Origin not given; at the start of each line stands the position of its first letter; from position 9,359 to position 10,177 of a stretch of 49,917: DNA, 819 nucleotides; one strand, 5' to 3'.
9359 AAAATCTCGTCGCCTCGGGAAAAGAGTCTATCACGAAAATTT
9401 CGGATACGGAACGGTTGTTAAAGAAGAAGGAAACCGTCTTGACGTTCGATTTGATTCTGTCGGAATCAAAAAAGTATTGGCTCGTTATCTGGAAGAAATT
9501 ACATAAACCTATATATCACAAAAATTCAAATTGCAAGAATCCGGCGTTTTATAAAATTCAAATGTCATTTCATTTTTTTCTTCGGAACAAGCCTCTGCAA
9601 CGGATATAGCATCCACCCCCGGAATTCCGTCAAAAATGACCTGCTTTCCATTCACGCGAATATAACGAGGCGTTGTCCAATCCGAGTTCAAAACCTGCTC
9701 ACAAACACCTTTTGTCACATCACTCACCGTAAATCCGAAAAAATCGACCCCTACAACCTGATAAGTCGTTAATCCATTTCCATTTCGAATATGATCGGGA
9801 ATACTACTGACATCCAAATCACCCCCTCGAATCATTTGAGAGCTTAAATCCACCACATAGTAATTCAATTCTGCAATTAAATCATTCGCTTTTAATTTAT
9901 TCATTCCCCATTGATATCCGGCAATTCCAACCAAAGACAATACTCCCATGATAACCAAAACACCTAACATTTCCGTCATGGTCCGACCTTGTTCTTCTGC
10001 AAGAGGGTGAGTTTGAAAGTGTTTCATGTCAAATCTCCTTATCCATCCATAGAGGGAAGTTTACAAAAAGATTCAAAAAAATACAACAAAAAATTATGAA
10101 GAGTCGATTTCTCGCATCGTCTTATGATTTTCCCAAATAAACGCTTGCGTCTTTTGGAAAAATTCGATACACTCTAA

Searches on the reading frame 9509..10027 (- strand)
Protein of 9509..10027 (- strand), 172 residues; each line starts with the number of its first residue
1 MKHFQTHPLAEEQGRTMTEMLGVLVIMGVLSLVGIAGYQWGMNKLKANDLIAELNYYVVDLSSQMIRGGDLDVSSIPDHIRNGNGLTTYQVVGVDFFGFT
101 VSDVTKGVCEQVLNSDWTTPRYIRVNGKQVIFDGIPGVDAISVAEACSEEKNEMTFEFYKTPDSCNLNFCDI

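Call 4: search_protein_families(library=pfam, proteins=[window:9509-10027:-], max_evalue=1)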
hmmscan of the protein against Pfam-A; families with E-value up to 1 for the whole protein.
window:9509-10027:- (172 aa): 1 family
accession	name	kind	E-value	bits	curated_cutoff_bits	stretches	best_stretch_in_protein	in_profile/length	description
PF07963.17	N_methyl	-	0.16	12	21.2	1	16-33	8-25/27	Prokaryotic N-terminal methylation motif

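Call 5: search_protein_families(library=ncbifam, proteins=[window:9509-10027:-], max_evalue=1)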
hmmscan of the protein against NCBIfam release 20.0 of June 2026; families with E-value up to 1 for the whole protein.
window:9509-10027:- (172 aa): 4 families
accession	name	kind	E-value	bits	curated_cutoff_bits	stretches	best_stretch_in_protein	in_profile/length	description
NF007862.0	PRK10574.1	equivalog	0.0015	18.6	138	1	11-58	3-50/145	prepilin peptidase-dependent pilin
TIGR02532.1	IV_pilin_GFxxxE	domain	0.018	14.9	16.3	1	16-34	5-23/24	prepilin-type N-terminal cleavage/methylation domain-containing protein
NF007800.0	PRK10506.1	equivalog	0.05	13.4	158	1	9-61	5-57/163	prepilin peptidase-dependent protein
NF000475.1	tet_ABC_46_B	exception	0.057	11.9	1250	1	15-63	248-294/578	tetracycline efflux ABC transporter Tet(46) subunit B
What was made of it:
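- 9509..10027 (-): Pilin-only paralogue (172 aa) with the same GRTM.EM signal and the same Cys pattern. It is a candidate fibre subunit or further minor pilin. Sub-threshold N_methyl, TIGR02532 and PpdD-like hits (calls 4, 5).
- On Type IV pilin (class III signal, type IV filament subunit): The 172-aa paralogue scores 12.0 bits against a cut-off of 21.2, and 14.9 against 16.3 (calls 4, 5).
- N_methyl and TIGR02532 models do not reach threshold (calls 4, 5). Arg+1 is non-canonical, and curated prepilin models do not reach threshold (calls 4, 5).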

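Call 10: list_cluster_members(proteins=[P0001, window:9509-10027:-, window:7119-9506:+])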
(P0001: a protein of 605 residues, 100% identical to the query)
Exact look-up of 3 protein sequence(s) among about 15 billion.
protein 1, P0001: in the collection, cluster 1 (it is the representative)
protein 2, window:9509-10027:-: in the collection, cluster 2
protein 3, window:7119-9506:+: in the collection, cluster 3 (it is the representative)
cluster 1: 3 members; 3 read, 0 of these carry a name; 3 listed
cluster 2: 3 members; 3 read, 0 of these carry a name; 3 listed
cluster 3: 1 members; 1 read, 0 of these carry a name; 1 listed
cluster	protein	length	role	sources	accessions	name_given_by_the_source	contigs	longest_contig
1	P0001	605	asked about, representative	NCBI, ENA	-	-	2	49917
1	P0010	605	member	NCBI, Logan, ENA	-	-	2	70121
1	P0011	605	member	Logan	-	-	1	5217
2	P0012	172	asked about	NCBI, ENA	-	-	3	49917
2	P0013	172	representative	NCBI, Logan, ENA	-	-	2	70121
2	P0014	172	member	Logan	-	-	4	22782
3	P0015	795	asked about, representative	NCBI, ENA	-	-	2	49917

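Call 18: find_homologous_proteins(query=window:9509-10027:-)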
Query window:9509-10027:- (172 aa): 1 proteins with E <= 0.001 among 30 candidates.
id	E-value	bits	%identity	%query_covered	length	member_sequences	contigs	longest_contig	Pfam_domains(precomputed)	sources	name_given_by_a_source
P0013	4.7e-111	386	99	100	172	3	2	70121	-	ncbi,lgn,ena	-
